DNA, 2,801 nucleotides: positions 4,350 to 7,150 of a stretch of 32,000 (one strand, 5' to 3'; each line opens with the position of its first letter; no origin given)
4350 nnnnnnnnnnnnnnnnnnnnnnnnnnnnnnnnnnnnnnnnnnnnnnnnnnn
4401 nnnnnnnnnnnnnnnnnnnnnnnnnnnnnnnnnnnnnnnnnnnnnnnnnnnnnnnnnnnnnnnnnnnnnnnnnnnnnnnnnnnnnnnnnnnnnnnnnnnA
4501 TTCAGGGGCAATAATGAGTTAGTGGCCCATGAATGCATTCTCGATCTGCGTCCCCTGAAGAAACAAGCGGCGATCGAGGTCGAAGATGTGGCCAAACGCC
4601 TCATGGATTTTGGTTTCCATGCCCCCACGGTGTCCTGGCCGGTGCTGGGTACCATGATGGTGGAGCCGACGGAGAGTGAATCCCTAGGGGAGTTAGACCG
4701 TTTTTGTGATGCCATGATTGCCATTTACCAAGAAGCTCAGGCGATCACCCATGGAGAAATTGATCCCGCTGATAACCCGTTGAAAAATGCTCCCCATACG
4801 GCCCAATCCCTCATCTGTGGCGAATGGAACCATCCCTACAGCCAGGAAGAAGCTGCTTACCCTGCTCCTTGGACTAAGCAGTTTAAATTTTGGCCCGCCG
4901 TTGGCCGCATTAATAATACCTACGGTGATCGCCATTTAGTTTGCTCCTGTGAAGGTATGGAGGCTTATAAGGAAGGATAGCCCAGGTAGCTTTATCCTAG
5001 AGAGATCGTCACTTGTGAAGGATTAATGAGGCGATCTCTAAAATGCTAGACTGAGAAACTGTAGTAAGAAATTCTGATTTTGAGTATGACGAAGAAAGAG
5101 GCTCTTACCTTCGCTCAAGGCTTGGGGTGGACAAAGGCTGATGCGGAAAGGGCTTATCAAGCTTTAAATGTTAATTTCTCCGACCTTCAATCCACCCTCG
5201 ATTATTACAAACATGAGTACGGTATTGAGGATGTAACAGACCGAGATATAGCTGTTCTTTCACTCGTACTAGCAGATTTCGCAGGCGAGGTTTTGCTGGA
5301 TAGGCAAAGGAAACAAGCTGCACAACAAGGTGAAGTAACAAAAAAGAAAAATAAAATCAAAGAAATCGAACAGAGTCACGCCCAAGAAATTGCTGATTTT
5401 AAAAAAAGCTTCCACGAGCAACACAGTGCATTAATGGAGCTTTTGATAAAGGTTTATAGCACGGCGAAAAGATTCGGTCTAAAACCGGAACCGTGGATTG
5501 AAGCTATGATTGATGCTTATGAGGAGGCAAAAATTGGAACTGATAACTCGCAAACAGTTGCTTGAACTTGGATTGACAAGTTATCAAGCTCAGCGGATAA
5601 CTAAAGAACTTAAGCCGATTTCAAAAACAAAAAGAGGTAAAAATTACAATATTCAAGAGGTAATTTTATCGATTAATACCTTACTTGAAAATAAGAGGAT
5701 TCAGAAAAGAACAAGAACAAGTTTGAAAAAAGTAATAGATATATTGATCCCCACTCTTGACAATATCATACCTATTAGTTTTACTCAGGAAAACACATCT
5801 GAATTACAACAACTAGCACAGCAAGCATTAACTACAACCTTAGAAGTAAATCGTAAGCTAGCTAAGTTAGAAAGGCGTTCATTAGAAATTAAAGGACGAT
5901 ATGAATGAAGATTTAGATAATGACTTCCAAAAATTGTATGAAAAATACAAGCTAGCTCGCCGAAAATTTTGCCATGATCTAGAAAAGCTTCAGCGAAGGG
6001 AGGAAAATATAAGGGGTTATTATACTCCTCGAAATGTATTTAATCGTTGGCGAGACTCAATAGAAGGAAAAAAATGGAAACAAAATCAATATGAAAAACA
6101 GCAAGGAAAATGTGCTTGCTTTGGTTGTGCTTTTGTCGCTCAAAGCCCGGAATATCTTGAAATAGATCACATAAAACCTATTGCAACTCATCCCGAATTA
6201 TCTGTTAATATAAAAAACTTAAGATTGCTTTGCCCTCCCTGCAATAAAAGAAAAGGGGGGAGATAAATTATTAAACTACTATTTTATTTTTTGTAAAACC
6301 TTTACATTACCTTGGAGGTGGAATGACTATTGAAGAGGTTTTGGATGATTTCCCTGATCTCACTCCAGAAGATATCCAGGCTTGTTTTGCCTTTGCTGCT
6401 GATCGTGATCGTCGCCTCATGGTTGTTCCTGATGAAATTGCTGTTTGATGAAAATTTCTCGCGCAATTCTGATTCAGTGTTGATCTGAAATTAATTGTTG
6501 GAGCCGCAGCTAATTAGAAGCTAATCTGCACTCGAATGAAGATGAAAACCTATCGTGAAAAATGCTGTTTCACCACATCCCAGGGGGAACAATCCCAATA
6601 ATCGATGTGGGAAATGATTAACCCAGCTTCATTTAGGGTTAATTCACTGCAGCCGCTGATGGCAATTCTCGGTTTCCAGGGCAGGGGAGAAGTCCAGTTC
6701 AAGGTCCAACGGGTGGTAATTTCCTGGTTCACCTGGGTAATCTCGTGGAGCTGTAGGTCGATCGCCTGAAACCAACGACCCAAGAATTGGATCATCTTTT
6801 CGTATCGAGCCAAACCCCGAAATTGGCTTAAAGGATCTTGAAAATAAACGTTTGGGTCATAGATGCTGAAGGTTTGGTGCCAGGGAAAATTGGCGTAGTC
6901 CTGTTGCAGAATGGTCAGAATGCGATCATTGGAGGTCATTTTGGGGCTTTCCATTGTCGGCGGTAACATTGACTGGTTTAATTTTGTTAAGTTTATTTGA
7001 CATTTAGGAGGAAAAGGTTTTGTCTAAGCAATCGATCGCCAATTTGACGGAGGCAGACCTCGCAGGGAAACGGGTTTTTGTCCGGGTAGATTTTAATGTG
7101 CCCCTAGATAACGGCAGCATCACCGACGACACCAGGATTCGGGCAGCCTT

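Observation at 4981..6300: AT-rich, HIP1-free island with a translationally coupled three-gene cassette ending in an HNH nuclease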

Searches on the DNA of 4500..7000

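Call 74: search_rna_families(source=window, start=4500, end=7000, threshold=evalue, max_evalue=1)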
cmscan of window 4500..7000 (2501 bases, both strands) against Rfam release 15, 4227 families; matches with E-value up to 1: 0.
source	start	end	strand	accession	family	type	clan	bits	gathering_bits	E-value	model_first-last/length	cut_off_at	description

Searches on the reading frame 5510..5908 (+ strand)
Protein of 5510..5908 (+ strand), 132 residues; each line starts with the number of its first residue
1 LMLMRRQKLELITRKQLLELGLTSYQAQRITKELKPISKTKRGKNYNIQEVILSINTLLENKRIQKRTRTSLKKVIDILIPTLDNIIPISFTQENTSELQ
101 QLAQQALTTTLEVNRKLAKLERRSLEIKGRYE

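Call 4: search_protein_families(library=pfam, proteins=[window:5510-5908:+], max_evalue=1)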
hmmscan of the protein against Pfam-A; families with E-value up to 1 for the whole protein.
window:5510-5908:+ (132 aa): 2 families
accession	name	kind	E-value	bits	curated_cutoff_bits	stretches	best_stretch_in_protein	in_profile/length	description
PF11372.14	DUF3173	-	0.0022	18.3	25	1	11-40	2-31/58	Domain of unknown function (DUF3173)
PF20687.2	CsoSCA_N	-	0.0081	16.8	27.5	1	60-111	8-58/93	Carboxysome Shell Carbonic Anhydrase, N-terminal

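Call 5: search_protein_families(library=phrogs, proteins=[window:5510-5908:+], max_evalue=1)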
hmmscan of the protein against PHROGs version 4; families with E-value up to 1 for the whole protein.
window:5510-5908:+ (132 aa): 1 family
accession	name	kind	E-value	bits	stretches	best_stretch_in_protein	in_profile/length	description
phrog_31630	-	unknown function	0.23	12.6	1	40-94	58-114/118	-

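Call 6: search_protein_families(library=padloc, proteins=[window:5510-5908:+], max_evalue=1)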
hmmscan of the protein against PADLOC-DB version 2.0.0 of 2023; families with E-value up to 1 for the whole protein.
window:5510-5908:+ (132 aa): 0 families

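Call 7: search_protein_families(library=ncbifam, proteins=[window:5510-5908:+], max_evalue=1)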
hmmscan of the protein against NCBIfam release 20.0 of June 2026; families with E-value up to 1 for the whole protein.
window:5510-5908:+ (132 aa): 1 family
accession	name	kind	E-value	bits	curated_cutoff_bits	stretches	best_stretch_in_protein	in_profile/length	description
TIGR00143.1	hypF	equivalog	0.045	11.9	466.1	1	40-116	561-640/741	carbamoyltransferase HypF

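Call 9: find_homologous_proteins(query=window:5510-5908:+)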
Query window:5510-5908:+ (132 aa): 16 proteins with E <= 0.001 among 38 candidates.
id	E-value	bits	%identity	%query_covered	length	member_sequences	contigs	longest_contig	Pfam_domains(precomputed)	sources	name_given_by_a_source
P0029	1.2e-69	249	99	99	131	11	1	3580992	-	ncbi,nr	ncbi:hypothetical protein BWK47_09835 [Synechocystis sp. CACIAM 05]|nr:hypothetical protein BWK47_09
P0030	2.2e-51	191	99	75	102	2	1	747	-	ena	-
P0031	7.0e-48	179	73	98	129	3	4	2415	-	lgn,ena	-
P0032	1.5e-43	165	64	98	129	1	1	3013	-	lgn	-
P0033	2.0e-42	162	66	94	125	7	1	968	-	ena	-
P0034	2.6e-42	161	64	98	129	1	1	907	-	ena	-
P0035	3.4e-41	158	64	94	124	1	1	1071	-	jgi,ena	jgi:hypothetical protein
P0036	3.9e-40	154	63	98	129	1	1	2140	-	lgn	-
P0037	6.2e-40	154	61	94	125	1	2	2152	-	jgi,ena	jgi:hypothetical protein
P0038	9.7e-40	153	63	94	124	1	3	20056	-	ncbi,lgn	-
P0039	2.8e-39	152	63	95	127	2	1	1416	-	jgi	jgi:hypothetical protein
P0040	9.2e-39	150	61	94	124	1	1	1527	-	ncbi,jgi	jgi:hypothetical protein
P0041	1.3e-38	149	64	94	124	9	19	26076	-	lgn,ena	-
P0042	5.5e-37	144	60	94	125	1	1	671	-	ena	-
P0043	4.4e-31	125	53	94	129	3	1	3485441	-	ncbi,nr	ncbi:hypothetical protein D082_15660 [Synechocystis sp. PCC 6714]|nr:hypothetical protein D082_15660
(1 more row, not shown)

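Call 40: find_homologous_proteins(query=A4)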
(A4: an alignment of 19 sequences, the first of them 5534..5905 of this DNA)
Query A4 (19 sequences) (124 aa, profile of the alignment): 101 proteins with E <= 0.001 among 7598 candidates.
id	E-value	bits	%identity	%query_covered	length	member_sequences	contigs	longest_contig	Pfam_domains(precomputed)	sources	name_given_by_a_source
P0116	1.2e-47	179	31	96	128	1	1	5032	-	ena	-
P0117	2.9e-46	174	32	96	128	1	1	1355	-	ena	-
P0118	2.0e-45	172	33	97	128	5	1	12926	-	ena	-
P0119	2.4e-45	171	35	98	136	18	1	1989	-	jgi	jgi:hypothetical protein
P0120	2.5e-45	171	33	99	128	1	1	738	-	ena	-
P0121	2.7e-44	168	34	98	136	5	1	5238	-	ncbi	-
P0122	2.7e-44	168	33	98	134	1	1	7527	-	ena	-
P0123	3.5e-44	168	34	98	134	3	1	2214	-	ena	-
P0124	9.9e-44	166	33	98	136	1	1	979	-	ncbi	-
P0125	1.0e-43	166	34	98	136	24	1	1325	-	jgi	jgi:hypothetical protein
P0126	1.1e-43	166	33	98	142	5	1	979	-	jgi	jgi:hypothetical protein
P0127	1.1e-43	166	33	98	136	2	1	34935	-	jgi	jgi:hypothetical protein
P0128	2.5e-43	165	33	98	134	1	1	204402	-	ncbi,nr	ncbi:hypothetical protein H6F98_22260 [Microcoleus sp. FACHB-SPT15]|nr:hypothetical protein [Microco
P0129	2.5e-43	165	33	99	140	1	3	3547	-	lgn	-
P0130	2.8e-43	165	33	98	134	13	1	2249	-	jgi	-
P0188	4.0e-35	138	32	98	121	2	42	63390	-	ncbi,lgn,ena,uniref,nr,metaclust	ncbi:hypothetical protein [Crocosphaera watsonii]|uniref:hypothetical protein n=1 Tax=Crocosphaera w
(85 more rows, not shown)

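Call 45: search_solved_structures(query=A6, max_evalue=10)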
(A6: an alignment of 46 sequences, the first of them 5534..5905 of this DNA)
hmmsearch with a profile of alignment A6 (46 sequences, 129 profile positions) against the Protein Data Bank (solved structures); distinct sequences matched with E-value up to 10: 9.
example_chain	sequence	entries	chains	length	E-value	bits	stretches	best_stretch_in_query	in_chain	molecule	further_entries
2v8s_V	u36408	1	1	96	0.24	14.4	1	66-119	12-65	VESICLE TRANSPORT THROUGH INTERACTION WITH T-SNARES HOMOLOG 1B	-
2qyw_A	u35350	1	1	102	0.27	14.2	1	66-119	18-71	Vesicle transport through interaction with t-SNAREs 1B homolog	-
1nh2_B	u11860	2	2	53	0.31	14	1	37-74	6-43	Transcription initiation factor IIA large chain | PROTEIN (TRANSCRIPTION FACTOR IIA - TOA1N SUBUNIT)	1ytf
9jih_A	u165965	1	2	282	0.62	13.1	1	68-119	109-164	Arf-GAP with SH3 domain, ANK repeat and PH domain-containing protein 3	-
6kos_A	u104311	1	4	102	0.74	12.8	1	45-126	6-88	SUWA (Super WA20)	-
6yuf_D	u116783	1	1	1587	0.77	12.7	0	26-114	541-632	Sister chromatid cohesion protein mis4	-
1ipe_A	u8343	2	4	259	1.7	11.7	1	13-91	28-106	TROPINONE REDUCTASE-II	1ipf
2ae1_A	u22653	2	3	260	1.7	11.6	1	13-91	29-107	TROPINONE REDUCTASE-II | PROTEIN (TROPINONE REDUCTASE-II)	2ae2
8tlp_A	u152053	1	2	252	9.2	9.3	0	50-75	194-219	D_3_633_8x, no peptide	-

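Call 53: predict_structure(alignment_id=A6)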
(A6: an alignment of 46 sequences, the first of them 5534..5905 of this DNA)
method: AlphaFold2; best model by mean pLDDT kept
length: 124 residues; sequences in the alignment: 46
mean_pLDDT: 74.3   pTM: 0.57
mean pLDDT of the five models: 74.3, 72.5, 72.4, 72.2, 70.2
residues with pLDDT >= 90: 59; 70-90: 15; 50-70: 24; < 50: 26
segments of 3 or more residues with pLDDT < 50: 79-90, 92-94, 96-98, 111-113
pLDDT, mean of each block of 10 residues (from residue 1): 89 94 92 86 93 92 94 69 41 49 51 51 52
secondary structure, 60 per line:
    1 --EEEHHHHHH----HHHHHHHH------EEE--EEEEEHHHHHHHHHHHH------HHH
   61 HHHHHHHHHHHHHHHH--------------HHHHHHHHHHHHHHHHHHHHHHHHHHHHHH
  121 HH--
elements in order: E3-5 H6-11 H16-23 E30-32 E35-39 H40-51 H58-76 H91-122

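Call 55: fold_search(model_id=the predicted structure, library=pdb)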
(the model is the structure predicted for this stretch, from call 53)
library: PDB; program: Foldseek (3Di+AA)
matches with E <= 10: 259; with E <= 0.001: 0
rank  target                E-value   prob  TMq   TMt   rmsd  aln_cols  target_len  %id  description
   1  3ucs_A                3.1e-01  0.38  0.30  0.36  11.0       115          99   16  Crystal structure of the complex between CBPA J-domain and CBPM (released 2013-07-03)
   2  3ucs_B                6.6e-01  0.28  0.32  0.38  11.2       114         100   14  Crystal structure of the complex between CBPA J-domain and CBPM (released 2013-07-03)
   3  2oxl_A                7.0e-01  0.54  0.33  0.61   5.3        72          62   18  Structure and Function of the E. coli Protein YmgB: a Protein Critical for Biofilm Formation and Acid Resistance (released 2007-10-30)
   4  5c8f                  7.0e-01  0.30  0.30  0.16   6.3        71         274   18  Crystal structure of light-exposed full-length Thermus thermophilus CarH bound to cobalamin (released 2015-09-30)
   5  1r8d_B                8.0e-01  0.23  0.32  0.36  12.5       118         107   14  Crystal Structure of MtaN Bound to DNA (released 2004-08-17)
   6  6j44                  1.1e+00  0.15  0.29  0.29  13.5       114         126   16  Crystal structure of the redefined DNA-binding domain of human XPA (released 2019-05-29)
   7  9y93_A                1.3e+00  0.41  0.31  0.15   6.5        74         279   16  Tetrameric InvE from Salmonella Typhimurium (released 2026-01-21)
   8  8bnt_B                1.3e+00  0.12  0.28  0.15  16.9       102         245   19  The DH domain of ARHGEF2 bound to RhoA (released 2022-12-07)
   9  2cpt_MODEL_1_A        1.3e+00  0.07  0.19  0.20  11.6       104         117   12  Solution structure of MIT domain from human SKD1 (released 2005-11-19)
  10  6y4l_A                1.5e+00  0.38  0.29  0.14   7.8        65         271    9  Crystal structure of human ER membrane protein complex subunits EMC2 and EMC9 (released 2020-05-27)
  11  5oqo_A                1.5e+00  0.20  0.32  0.06   9.0        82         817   15  Crystal structure of the S. cerevisiae condensin Ycg1-Brn1 subcomplex bound to DNA (crystal form II) (released 2017-10-18)
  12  5c8d_F                1.6e+00  0.13  0.28  0.15   7.9        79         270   19  Crystal structure of full-length Thermus thermophilus CarH bound to adenosylcobalamin (dark state) (released 2015-09-30)
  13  2vix_A                1.7e+00  0.30  0.34  0.16   6.4        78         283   15  Methylated Shigella flexneri MxiC (released 2008-03-11)
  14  8j0n_B                1.7e+00  0.25  0.35  0.18   6.5       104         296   12  cryo-EM structure of human EMC (released 2024-04-03)
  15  2lhr_MODEL_1_A        1.7e+00  0.13  0.28  0.43   9.5        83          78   13  Solution structure of Staphylococcus aureus IsdH linker domain (released 2012-11-14)
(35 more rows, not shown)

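Call 57: fold_search(model_id=the predicted structure, library=viral)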
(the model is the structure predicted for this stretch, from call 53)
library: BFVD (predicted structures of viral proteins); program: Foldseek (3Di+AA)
matches with E <= 10: 556; with E <= 0.001: 0
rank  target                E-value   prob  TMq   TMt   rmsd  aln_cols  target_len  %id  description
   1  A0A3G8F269            1.8e-02  0.69  0.27  0.20  18.7       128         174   12  (no name in the UniProt tables at hand)
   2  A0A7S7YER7            5.0e-02  0.99  0.43  0.38   4.3        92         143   11  Uncharacterized protein [Medusavirus stheno T3]
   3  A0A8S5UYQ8            1.3e-01  1.00  0.40  0.69   1.4        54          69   20  Excisionase [Siphoviridae sp. ctkKt3]
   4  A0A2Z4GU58            1.5e-01  0.82  0.34  0.38   6.9        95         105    9  (no name in the UniProt tables at hand)
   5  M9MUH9                1.6e-01  0.94  0.42  0.49   3.2        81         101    9  (no name in the UniProt tables at hand)
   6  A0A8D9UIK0            1.6e-01  0.89  0.33  0.20   3.1        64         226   22  (no name in the UniProt tables at hand)
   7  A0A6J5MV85            1.7e-01  0.41  0.32  0.27   8.9        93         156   18  Uncharacterized protein [uncultured Caudovirales phage]
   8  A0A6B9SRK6            1.8e-01  0.60  0.32  0.33  18.1        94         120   13  (no name in the UniProt tables at hand)
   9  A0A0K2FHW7            1.9e-01  0.47  0.34  0.21  23.5       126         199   16  Terminase small subunit [Achromobacter phage phiAxp-2]
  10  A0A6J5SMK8            2.5e-01  0.87  0.33  0.58   3.8        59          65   17  Uncharacterized protein [uncultured Caudovirales phage]
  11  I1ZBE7                3.0e-01  0.41  0.29  0.26  11.2        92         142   13  (no name in the UniProt tables at hand)
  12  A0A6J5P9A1            3.3e-01  0.14  0.23  0.17  14.6       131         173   16  Uncharacterized protein [uncultured Caudovirales phage]
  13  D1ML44                3.5e-01  0.51  0.36  0.23   9.3        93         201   16  N2 protein (Fragment) [Tenuivirus oryzabrevis]
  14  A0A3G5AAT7            3.5e-01  0.33  0.28  0.21  11.4        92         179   11  Uncharacterized protein [Hyperionvirus sp.]
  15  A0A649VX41            3.5e-01  0.33  0.32  0.16   7.5       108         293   13  (no name in the UniProt tables at hand)
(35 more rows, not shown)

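Call 58: search_protein_families(library=pfam, alignment_id=A6, max_evalue=0.1)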
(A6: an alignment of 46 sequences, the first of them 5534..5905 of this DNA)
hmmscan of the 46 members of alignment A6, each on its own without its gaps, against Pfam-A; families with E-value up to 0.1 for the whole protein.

A. member 1, window:5534-5905:+ (124 aa): 2 families
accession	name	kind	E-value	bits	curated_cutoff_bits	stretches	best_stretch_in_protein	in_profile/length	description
PF11372.14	DUF3173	-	0.0019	18.5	25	1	3-32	2-31/58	Domain of unknown function (DUF3173)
PF20687.2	CsoSCA_N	-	0.0069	17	27.5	1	52-103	8-58/93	Carboxysome Shell Carbonic Anhydrase, N-terminal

B. families by the number of members that match (of 46 scanned): 49 families (the first 25 are shown)
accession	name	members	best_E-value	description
PF20072.4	DUF6468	13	0.0037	Domain of unknown function (DUF6468)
PF21692.3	Talin_R4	8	0.0014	Talin, R4 domain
PF03623.18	Focal_AT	6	0.00048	Focal adhesion targeting region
PF03357.26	Snf7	6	0.002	Snf7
PF11372.14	DUF3173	5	0.00048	Domain of unknown function (DUF3173)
PF01028.25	Topoisom_I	3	0.0039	Eukaryotic DNA topoisomerase I, catalytic core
PF25539.1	Bestrophin_2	2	0.024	Bacterial/Fungal Bestrophin protein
PF04703.18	FaeA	2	0.03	FaeA-like protein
PF09177.16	STX6_10_61_N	2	0.045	Syntaxin 6/10/61, N-terminal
PF07798.16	CCDC90-like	2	0.045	Coiled-coil domain-containing protein 90-like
PF16746.10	BAR_3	2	0.059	BAR domain of APPL family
PF14974.11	P_C10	1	0.0023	Protein C10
PF18934.5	DUF5682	1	0.0029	Family of unknown function (DUF5682)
PF09377.16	SBDS_domain_II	1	0.0054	SBDS protein, domain II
PF20687.2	CsoSCA_N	1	0.0069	Carboxysome Shell Carbonic Anhydrase, N-terminal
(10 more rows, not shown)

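Call 59: find_encoding_contigs(protein=P0188, flank=4000, max_places=8)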
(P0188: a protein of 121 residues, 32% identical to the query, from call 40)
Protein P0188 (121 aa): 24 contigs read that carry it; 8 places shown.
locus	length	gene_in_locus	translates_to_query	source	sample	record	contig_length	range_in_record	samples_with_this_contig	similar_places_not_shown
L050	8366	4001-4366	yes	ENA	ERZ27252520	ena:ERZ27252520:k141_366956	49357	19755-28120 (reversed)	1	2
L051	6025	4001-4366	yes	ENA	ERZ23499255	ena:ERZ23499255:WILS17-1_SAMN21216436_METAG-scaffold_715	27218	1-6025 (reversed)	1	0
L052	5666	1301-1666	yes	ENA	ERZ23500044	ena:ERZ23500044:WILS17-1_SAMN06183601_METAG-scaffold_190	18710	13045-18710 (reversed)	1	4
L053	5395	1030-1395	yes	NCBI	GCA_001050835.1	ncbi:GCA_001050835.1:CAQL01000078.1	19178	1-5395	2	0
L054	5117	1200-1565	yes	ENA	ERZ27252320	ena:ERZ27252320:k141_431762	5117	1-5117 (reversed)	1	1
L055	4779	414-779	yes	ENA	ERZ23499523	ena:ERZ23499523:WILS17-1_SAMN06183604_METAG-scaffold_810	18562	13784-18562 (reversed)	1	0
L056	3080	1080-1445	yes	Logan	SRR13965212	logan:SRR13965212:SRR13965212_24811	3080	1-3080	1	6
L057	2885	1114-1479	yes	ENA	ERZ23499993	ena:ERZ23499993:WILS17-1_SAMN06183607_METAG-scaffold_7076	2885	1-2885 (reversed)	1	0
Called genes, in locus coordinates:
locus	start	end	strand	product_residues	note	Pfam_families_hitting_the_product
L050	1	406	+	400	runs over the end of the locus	-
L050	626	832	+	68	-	-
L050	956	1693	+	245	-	-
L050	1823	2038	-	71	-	-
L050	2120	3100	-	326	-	-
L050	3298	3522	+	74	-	PF12844:HTH_19 (weak), PF13560:HTH_31, PF01381:HTH_3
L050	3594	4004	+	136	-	-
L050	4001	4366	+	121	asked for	-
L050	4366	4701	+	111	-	PF01844:HNH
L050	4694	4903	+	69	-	-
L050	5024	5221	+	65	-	-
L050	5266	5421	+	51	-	PF02037:SAP (weak)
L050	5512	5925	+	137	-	-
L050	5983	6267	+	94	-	-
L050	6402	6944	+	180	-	PF25591:LRV_2 (faint), PF01816:LRV (faint)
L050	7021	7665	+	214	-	PF00226:DnaJ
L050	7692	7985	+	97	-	-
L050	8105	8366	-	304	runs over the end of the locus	PF25310:VG15 (faint), PF04233:Phage_Mu_F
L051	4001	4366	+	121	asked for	-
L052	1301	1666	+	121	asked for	-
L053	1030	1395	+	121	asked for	-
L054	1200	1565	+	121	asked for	-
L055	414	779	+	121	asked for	-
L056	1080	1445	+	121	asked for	-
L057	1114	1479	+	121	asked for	-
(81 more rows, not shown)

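Call 82: search_protein_families(library=pfam, proteins=[L050:3594-4001:+], max_evalue=0.05)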
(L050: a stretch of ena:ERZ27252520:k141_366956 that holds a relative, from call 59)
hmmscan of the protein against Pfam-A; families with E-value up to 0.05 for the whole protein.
L050:3594-4001:+ (136 aa): 0 families
